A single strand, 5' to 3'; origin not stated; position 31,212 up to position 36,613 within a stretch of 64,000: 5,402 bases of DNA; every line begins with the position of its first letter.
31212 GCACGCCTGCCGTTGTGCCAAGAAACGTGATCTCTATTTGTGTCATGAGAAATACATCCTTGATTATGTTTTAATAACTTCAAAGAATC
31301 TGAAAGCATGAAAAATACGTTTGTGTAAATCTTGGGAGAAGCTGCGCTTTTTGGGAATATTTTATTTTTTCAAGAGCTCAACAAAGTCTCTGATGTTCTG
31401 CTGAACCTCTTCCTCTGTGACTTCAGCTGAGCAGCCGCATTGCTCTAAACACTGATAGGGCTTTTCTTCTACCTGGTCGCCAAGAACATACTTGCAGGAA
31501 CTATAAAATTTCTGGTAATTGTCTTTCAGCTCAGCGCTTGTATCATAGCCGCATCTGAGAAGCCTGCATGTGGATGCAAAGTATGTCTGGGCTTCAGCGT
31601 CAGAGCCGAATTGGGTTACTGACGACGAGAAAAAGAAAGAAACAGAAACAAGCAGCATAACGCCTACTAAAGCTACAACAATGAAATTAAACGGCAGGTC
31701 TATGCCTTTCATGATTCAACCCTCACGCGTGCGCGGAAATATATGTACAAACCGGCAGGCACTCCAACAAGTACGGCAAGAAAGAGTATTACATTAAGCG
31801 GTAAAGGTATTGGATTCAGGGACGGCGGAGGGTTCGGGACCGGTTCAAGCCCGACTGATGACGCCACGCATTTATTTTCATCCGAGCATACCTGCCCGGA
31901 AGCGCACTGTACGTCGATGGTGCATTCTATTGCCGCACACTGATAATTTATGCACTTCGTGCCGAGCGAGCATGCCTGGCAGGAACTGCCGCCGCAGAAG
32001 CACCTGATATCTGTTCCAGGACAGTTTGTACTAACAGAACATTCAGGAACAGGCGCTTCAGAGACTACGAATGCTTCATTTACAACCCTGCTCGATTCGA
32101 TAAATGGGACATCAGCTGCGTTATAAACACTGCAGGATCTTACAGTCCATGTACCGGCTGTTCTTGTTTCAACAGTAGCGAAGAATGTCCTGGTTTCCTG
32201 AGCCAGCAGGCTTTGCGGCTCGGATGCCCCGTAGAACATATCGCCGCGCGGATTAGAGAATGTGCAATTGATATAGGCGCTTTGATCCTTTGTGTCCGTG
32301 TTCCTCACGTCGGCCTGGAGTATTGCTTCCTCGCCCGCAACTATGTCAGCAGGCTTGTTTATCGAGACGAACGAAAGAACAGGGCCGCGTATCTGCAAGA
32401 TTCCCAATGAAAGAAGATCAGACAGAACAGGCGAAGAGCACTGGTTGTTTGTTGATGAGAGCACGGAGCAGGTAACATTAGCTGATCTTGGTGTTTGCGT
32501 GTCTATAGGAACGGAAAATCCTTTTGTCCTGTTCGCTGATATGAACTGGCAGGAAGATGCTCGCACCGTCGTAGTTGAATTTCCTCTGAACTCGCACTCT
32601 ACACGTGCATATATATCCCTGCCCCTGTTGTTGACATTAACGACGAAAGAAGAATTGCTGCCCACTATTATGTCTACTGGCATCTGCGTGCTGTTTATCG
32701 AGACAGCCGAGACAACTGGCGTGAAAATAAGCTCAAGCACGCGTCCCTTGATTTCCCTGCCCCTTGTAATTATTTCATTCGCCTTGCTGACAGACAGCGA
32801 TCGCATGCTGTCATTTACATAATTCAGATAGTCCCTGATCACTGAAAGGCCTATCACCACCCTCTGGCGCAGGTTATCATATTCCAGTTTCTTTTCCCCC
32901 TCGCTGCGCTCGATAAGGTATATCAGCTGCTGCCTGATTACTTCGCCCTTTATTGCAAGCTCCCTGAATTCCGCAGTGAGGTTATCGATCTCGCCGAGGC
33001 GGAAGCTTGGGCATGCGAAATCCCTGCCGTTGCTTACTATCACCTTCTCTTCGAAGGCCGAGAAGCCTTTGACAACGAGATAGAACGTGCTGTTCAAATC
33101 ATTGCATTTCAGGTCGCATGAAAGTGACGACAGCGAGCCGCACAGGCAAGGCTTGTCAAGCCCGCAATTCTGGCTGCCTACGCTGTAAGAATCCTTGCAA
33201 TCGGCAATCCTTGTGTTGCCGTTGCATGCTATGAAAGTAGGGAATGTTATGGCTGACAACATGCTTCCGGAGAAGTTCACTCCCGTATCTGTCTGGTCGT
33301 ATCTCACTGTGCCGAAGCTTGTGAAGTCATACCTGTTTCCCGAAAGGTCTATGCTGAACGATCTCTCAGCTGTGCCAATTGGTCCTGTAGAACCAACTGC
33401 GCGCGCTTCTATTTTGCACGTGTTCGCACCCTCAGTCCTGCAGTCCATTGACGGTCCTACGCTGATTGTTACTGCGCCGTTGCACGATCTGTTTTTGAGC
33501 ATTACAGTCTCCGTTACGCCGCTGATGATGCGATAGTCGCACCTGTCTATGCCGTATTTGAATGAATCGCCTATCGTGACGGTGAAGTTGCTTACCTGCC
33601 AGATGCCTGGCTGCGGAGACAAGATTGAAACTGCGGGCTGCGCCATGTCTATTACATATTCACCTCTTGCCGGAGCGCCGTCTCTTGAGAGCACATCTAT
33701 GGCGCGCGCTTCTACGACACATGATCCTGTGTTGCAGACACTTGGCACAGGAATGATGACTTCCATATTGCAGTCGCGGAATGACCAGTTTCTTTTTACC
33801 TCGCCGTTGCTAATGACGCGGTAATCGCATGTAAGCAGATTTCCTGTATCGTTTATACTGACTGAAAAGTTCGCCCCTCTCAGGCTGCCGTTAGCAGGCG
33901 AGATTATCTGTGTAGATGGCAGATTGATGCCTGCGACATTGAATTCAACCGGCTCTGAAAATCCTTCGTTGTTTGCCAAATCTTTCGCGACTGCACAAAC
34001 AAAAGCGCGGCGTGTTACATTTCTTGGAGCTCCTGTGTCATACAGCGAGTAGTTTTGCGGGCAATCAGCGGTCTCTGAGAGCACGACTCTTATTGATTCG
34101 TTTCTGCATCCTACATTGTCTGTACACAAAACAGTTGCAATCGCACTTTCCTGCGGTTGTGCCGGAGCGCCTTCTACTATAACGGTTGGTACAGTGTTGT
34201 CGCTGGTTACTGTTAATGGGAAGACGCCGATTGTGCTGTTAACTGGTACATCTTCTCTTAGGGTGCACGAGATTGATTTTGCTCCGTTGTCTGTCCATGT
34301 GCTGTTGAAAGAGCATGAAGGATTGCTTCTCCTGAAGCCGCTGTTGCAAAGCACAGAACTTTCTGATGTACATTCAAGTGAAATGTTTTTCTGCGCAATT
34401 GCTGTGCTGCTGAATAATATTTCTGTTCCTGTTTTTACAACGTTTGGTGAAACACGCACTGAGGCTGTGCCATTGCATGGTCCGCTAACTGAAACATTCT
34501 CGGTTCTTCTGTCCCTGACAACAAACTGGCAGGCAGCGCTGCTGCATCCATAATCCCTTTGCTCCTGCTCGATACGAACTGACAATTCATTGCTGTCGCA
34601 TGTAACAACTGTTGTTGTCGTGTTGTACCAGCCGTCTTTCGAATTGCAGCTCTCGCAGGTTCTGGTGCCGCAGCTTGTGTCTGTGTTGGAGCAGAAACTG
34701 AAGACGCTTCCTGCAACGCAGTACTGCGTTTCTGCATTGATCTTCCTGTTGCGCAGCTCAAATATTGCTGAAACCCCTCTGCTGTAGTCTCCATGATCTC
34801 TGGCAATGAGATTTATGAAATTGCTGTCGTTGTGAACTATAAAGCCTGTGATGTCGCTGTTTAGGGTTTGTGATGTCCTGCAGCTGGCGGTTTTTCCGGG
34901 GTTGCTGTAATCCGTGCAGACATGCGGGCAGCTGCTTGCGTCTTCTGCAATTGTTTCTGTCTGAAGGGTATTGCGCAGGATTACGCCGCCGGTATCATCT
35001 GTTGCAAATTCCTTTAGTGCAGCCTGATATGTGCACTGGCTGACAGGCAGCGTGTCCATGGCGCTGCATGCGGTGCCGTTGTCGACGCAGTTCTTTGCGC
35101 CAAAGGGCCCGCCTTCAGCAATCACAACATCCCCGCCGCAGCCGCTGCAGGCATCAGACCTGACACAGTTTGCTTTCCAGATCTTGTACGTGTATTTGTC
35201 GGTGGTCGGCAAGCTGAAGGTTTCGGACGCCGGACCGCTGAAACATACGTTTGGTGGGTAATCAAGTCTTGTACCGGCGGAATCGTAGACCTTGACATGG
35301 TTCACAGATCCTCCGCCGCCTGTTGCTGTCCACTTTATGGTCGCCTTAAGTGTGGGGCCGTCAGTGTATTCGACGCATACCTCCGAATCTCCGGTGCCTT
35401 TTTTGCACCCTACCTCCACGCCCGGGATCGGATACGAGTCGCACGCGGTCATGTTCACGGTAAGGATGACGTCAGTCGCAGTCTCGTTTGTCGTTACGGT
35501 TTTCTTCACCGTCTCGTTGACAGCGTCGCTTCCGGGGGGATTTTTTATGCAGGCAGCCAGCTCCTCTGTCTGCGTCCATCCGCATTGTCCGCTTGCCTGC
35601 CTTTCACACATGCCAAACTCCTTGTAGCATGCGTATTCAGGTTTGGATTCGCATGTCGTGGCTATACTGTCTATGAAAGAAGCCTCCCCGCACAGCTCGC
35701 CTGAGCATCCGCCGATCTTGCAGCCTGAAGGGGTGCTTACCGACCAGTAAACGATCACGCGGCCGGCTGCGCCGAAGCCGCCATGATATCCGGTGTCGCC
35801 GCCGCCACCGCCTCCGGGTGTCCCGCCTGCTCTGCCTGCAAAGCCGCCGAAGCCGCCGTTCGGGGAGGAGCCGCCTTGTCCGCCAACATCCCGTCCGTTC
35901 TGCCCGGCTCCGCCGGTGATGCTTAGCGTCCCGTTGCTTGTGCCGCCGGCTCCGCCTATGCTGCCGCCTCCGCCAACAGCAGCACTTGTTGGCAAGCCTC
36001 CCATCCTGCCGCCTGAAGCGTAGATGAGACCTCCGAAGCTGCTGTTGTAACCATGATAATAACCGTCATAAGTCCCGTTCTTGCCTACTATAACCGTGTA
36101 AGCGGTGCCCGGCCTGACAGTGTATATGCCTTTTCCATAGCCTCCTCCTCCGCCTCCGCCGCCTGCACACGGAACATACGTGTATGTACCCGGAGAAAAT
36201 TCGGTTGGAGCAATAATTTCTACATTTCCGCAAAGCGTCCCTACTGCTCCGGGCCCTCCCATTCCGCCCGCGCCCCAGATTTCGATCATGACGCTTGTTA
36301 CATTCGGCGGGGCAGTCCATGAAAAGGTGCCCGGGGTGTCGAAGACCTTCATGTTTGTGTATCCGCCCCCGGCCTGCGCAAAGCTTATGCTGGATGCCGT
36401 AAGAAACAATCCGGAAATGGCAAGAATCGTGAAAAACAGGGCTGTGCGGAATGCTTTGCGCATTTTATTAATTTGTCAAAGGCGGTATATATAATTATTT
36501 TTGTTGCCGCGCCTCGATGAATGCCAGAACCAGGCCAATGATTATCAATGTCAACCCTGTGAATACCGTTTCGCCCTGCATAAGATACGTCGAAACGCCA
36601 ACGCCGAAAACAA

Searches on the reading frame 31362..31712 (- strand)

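Call 5: search_protein_families(library=pfam, proteins=[window:31362-31712:-], max_evalue=1)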
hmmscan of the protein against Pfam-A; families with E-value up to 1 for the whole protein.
window:31362-31712:- (116 aa): 2 families
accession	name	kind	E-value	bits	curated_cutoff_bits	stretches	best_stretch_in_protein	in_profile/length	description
PF06979.18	TMEM70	-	0.066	13.6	22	1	10-53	58-101/157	TMEM70/TMEM186/TMEM223 protein family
PF04558.20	tRNA_synt_1c_R1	-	0.14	12.6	28.6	1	69-112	85-129/162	Glutaminyl-tRNA synthetase, non-specific RNA binding region part 1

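Call 17: search_protein_families(library=ncbifam, proteins=[window:31362-31712:-], max_evalue=1)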
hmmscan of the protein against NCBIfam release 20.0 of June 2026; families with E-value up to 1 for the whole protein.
window:31362-31712:- (116 aa): 1 family
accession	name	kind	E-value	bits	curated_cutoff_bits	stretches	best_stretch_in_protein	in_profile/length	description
TIGR02830.1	spore_III_AG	equivalog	0.031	13.7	147.7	1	9-38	5-33/186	stage III sporulation protein AG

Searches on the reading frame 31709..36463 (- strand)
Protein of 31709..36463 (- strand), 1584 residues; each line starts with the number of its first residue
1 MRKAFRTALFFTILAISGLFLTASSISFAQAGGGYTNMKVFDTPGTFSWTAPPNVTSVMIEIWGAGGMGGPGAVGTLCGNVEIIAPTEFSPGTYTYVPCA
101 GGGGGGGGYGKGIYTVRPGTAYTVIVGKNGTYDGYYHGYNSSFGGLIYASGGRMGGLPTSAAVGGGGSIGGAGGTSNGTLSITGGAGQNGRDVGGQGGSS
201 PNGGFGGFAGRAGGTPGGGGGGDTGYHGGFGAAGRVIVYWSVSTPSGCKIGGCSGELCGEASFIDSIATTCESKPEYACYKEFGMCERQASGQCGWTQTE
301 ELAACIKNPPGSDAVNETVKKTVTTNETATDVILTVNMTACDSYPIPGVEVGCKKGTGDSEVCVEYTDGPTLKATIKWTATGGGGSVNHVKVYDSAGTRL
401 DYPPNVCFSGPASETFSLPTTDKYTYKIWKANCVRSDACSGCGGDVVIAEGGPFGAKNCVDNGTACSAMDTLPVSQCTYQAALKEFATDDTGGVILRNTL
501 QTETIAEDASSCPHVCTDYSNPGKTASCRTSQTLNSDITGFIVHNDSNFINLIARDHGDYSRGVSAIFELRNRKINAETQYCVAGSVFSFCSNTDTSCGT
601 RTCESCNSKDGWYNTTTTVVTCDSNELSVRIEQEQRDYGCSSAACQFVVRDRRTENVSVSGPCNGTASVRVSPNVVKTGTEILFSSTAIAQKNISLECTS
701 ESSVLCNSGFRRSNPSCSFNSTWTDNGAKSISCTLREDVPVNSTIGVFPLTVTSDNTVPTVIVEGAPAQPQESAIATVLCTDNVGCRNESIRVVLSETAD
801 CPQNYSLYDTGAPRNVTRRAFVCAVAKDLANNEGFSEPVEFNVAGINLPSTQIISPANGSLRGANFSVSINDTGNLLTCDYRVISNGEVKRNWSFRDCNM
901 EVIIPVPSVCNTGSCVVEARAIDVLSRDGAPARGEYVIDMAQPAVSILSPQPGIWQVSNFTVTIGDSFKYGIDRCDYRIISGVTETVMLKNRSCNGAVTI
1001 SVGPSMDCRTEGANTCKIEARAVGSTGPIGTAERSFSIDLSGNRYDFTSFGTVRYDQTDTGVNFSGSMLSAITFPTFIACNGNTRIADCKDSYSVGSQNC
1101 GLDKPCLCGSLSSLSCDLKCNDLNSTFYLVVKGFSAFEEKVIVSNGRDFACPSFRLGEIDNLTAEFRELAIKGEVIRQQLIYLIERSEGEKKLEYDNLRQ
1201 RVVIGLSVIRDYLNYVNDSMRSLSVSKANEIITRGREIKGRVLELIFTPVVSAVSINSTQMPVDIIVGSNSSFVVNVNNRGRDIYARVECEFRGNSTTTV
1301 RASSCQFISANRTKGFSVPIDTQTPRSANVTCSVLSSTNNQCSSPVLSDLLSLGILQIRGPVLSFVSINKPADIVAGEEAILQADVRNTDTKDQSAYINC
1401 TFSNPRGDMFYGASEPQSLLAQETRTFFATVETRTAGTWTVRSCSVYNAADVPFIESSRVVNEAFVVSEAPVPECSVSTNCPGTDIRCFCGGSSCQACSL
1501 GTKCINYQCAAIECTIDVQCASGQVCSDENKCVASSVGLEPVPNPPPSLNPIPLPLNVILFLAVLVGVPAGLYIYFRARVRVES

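Call 5: search_protein_families(library=pfam, proteins=[window:31709-36463:-], max_evalue=1)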
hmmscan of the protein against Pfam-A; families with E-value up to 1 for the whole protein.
window:31709-36463:- (1584 aa): 1 family
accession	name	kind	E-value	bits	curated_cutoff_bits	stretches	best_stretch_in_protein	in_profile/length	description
PF07705.17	CARDB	-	0.9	10.2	22.7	0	1256-1330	6-79/101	CARDB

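Call 17: search_protein_families(library=ncbifam, proteins=[window:31709-36463:-], max_evalue=1)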
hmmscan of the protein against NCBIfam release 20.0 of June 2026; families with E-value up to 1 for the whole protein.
window:31709-36463:- (1584 aa): 2 families
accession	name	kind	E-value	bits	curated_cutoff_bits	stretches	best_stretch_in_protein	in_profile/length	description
TIGR04292.1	heavy_Cys_CGP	equivalog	2.2e-06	26.8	200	1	245-308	129-190/381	CGP-CTERM-anchored Cys-rich protein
NF053560.1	crenactin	equivalog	0.08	11.8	630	1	1172-1300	25-154/422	crenactin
